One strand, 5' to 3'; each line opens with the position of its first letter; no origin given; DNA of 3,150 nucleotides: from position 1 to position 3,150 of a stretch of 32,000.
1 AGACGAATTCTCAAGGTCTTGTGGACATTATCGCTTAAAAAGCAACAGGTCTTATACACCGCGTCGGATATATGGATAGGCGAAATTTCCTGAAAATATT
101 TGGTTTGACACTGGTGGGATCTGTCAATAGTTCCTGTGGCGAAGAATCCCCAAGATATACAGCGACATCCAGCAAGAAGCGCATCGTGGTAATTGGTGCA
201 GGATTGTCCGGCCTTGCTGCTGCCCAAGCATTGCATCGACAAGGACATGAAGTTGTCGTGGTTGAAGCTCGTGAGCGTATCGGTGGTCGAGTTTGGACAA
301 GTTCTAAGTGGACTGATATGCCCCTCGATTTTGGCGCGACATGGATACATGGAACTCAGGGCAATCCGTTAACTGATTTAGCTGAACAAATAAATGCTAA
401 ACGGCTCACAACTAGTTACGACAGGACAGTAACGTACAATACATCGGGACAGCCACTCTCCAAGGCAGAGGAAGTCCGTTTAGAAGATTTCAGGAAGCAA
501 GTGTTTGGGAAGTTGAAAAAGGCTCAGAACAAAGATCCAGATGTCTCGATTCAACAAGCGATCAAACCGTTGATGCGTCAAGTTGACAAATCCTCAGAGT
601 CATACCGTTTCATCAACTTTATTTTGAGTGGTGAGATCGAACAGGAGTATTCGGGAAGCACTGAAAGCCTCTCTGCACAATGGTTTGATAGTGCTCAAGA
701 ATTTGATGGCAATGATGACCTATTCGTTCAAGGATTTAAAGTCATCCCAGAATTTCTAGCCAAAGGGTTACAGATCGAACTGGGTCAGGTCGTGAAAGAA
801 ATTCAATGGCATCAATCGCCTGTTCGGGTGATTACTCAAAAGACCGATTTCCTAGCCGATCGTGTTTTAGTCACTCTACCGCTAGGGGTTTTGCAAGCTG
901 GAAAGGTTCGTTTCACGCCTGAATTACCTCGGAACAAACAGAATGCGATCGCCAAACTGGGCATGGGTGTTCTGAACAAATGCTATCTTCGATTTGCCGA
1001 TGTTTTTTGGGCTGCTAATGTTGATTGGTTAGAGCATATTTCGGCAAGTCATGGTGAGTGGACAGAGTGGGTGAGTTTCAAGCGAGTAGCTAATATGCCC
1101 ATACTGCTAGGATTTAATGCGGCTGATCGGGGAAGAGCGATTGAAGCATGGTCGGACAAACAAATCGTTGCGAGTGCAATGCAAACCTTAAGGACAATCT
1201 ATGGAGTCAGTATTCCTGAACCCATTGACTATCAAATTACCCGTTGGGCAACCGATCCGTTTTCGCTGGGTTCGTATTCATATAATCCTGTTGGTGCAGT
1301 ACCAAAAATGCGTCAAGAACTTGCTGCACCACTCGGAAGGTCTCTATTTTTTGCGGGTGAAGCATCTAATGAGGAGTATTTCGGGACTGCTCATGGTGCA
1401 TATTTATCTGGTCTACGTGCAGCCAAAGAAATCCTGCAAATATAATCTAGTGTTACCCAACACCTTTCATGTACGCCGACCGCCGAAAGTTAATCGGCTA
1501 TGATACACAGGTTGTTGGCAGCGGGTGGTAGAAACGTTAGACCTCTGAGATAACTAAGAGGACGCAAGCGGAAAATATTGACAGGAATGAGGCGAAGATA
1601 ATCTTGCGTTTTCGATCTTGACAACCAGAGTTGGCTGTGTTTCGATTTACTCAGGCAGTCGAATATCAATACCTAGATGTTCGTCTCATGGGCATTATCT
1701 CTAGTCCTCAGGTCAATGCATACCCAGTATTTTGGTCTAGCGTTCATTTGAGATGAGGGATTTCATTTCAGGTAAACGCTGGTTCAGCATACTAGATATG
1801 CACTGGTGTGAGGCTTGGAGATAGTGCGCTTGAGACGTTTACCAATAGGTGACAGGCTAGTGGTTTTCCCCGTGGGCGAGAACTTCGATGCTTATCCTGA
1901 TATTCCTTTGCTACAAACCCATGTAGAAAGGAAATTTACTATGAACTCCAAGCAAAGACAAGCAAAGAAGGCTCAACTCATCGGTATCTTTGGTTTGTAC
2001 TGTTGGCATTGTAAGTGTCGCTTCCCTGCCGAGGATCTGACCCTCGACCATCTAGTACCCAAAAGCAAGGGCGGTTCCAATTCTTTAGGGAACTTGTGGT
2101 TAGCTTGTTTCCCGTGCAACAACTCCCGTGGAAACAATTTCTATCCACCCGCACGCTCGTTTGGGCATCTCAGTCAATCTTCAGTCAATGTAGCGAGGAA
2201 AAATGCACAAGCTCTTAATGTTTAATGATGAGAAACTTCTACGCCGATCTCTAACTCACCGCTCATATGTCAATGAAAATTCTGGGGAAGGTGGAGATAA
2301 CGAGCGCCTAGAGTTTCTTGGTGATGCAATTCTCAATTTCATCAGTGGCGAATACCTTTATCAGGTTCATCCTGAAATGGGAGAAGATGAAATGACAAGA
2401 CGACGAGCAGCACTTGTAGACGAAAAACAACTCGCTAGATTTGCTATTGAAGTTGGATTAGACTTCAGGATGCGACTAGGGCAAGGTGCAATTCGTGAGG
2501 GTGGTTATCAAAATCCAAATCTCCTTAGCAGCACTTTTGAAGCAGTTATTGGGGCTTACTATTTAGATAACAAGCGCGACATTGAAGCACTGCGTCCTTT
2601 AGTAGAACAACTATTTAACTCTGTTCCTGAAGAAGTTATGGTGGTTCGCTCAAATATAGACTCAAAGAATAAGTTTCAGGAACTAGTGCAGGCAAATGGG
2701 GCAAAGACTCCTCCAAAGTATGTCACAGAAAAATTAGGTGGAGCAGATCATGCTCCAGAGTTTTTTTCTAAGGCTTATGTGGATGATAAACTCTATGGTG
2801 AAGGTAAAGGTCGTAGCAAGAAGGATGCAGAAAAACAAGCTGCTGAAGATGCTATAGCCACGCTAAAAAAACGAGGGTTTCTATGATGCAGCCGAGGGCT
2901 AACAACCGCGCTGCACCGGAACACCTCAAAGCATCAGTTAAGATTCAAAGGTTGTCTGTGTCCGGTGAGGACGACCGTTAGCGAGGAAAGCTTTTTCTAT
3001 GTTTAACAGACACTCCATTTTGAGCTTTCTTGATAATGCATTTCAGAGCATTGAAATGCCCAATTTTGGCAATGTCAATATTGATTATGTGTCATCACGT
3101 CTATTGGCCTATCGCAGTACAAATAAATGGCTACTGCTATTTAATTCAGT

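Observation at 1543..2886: Translationally coupled HNH nuclease + full-length RNase III with a 400-nt non-coding leader, inside a cassette-like unit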

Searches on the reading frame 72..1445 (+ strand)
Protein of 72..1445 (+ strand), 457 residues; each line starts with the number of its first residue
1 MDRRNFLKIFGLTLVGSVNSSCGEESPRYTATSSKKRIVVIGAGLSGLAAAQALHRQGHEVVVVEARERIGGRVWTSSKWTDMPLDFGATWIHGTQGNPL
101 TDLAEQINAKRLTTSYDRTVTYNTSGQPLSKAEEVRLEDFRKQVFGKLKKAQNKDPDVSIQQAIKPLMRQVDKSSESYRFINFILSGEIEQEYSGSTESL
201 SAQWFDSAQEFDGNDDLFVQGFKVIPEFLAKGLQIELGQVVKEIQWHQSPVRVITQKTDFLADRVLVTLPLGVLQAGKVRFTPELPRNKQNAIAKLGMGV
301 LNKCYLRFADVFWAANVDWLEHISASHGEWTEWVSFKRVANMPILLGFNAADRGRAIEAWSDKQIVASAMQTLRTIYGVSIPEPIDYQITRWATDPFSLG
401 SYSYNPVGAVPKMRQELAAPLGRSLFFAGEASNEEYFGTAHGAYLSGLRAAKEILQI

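Call 3: search_protein_families(library=pfam, proteins=[window:72-1445:+], max_evalue=0.01)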
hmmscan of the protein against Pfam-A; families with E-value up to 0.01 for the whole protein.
window:72-1445:+ (457 aa): 16 families
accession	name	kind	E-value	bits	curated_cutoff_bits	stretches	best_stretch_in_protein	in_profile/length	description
PF01593.30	Amino_oxidase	-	7.4e-77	259.9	19.8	1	45-455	1-443/443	Flavin containing amine oxidoreductase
PF13450.12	NAD_binding_8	-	2.7e-16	60.1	21.9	1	40-106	1-67/68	NAD(P)-binding Rossmann-like domain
PF07992.20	Pyr_redox_2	-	2.7e-09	37.3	26.1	1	31-73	138-179/291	Pyridine nucleotide-disulphide oxidoreductase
PF12831.13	FAD_oxidored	-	7.3e-09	35.8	27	1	38-109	2-74/416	FAD dependent oxidoreductase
PF01266.30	DAO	-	1.2e-08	35.3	27.9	1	37-80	1-45/353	FAD dependent oxidoreductase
PF00890.30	FAD_binding_2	-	4.8e-08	33.1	20.4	1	38-85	2-49/414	FAD binding domain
PF00070.33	Pyr_redox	-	3.4e-06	27.9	22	1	37-71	1-35/82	Pyridine nucleotide-disulphide oxidoreductase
PF03486.20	HI0933_like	-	1.7e-05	24.9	50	1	37-77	2-42/244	HI0933-like protein Rossmann domain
PF01946.23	Thi4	-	1.8e-05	24.5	26.2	1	36-76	18-59/235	Thi4 family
PF13738.12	Pyr_redox_3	-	5.2e-05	23.1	30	1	33-74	162-203/305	Pyridine nucleotide-disulphide oxidoreductase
PF01494.25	FAD_binding_3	-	6.4e-05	22.8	22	1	38-68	4-34/349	FAD binding domain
PF13454.12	NAD_binding_9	-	0.00014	22.3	21.8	1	39-93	1-59/155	FAD-NAD(P)-binding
PF21799.2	MurD-like_N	-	0.0011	19.7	27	1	36-70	1-35/88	Mur ligase MurD-like, N-terminal domain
PF01134.28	GIDA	-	0.0011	18.6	22.1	1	38-70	2-35/391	Glucose inhibited division protein A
PF05834.18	Lycopene_cycl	-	0.0025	17.4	23.4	1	38-77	2-46/380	Lycopene cyclase protein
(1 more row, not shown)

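Call 4: search_protein_families(library=ncbifam, proteins=[window:72-1445:+], max_evalue=0.01)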
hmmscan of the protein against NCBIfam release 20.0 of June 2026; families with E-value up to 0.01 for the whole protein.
window:72-1445:+ (457 aa): 107 families (the best 25 are shown)
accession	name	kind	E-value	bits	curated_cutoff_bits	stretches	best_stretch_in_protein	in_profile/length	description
TIGR03467.1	HpnE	equivalog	1.3e-16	61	283.05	1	38-125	1-88/430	hydroxysqualene dehydroxylase HpnE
NF008841.0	PRK11883.1-1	equivalog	3.9e-13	49.1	517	2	35-90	3-60/453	protoporphyrinogen oxidase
NF005560.0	PRK07233.1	equivalog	8.9e-13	47.9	252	1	37-73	2-38/435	hypothetical protein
TIGR02734.1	crtI_fam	subfamily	1.1e-10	40.9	238.1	1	38-92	1-54/504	phytoene desaturase family protein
TIGR02731.1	phytoene_desat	equivalog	1.4e-10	40.5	569.4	1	37-94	1-55/453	15-cis-phytoene desaturase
NF041087.1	bile_acid_BaiCD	equivalog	2.8e-10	39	825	1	23-76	367-421/642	bile acid Fe-S flavoenzyme BaiCD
NF009410.0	PRK12771.1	subfamily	3e-10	39.3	516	1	30-73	133-176/566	NAD(P)-binding protein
TIGR00562.1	proto_IX_ox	equivalog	4.9e-10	38.6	97.85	1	35-92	2-60/470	protoporphyrinogen oxidase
TIGR03997.1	mycofact_OYE_2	equivalog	6.5e-10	38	793.15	1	17-80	358-424/645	mycofactocin system FadH/OYE family oxidoreductase 2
NF045599.1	bili_reduct_long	exception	7.5e-10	37.7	750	1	17-75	362-421/641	bilirubin reductase, long form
NF045663.1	diclust_near_Sec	equivalog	1.3e-08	33.4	530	1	24-79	95-150/759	pyridine nucleotide-disulfide oxidoreductase/dicluster-binding protein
NF045637.1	carotdesatCrtDProt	equivalog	1.6e-08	33.5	580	1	38-90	1-52/485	1-hydroxycarotenoid 3,4-desaturase CrtD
NF058655.1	CrtID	equivalog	2.1e-08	33.5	640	1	38-91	1-53/478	bifunctional phytoene desaturase/3,4-desaturase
TIGR02732.1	zeta_caro_desat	equivalog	2.8e-08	33.1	622.15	1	37-82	1-46/474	9,9'-di-cis-zeta-carotene desaturase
TIGR01317.1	GOGAT_sm_gam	subfamily_domain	7.4e-08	31.7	447.7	1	27-74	135-182/485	glutamate synthase small subunit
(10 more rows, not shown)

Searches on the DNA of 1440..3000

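Call 103: search_rna_families(source=window, start=1440, end=3000, threshold=evalue, max_evalue=10)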
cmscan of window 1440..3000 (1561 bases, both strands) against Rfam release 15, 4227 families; matches with E-value up to 10: 7.
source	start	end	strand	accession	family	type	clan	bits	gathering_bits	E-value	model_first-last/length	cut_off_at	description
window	1719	1800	+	RF03316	mir-1263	Gene; miRNA;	-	20.1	95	1.2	1-84/84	no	mir-1263 microRNA precursor family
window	2237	2352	-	RF01291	SNORD97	Gene; snRNA; snoRNA; CD-box;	-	18.3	45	3.9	1-142/142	no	Small nucleolar RNA SNORD97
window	2890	2992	+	RF02163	sR-tMet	Gene; snRNA; snoRNA; CD-box;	-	17.9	50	5.3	1-72/72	no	Small nucleolar RNA sR-tMet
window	1720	1799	+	RF00990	mir-552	Gene; miRNA;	-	17.8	100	3.1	1-83/83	no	mir-552 microRNA precursor family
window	1749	1772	+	RF03803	MIR1886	Gene; miRNA;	-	16.1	62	8.8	1-52/52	no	MIR1886 microRNA precursor family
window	2272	2375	-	RF02493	Gl_U4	Gene; snRNA; splicing;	-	15.5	100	6.8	1-95/95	no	Giardia U4 spliceosomal RNA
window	1840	1872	-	RF01071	OLE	Gene;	-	9.7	50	7.8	403-435/616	no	Ornate Large Extremophilic RNA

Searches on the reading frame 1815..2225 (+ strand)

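Call 3: search_protein_families(library=pfam, proteins=[window:1815-2225:+], max_evalue=0.01)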
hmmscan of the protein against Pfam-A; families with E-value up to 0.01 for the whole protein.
window:1815-2225:+ (136 aa): 3 families
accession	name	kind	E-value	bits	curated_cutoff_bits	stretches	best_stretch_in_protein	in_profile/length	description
PF14279.12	HNH_5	-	1.2e-11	44.8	27.5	1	63-112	1-50/56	HNH endonuclease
PF01844.29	HNH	-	3.7e-10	40.2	21.4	1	63-107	1-46/47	HNH endonuclease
PF13395.12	HNH_4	-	0.0025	18.2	22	1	74-107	17-50/54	HNH endonuclease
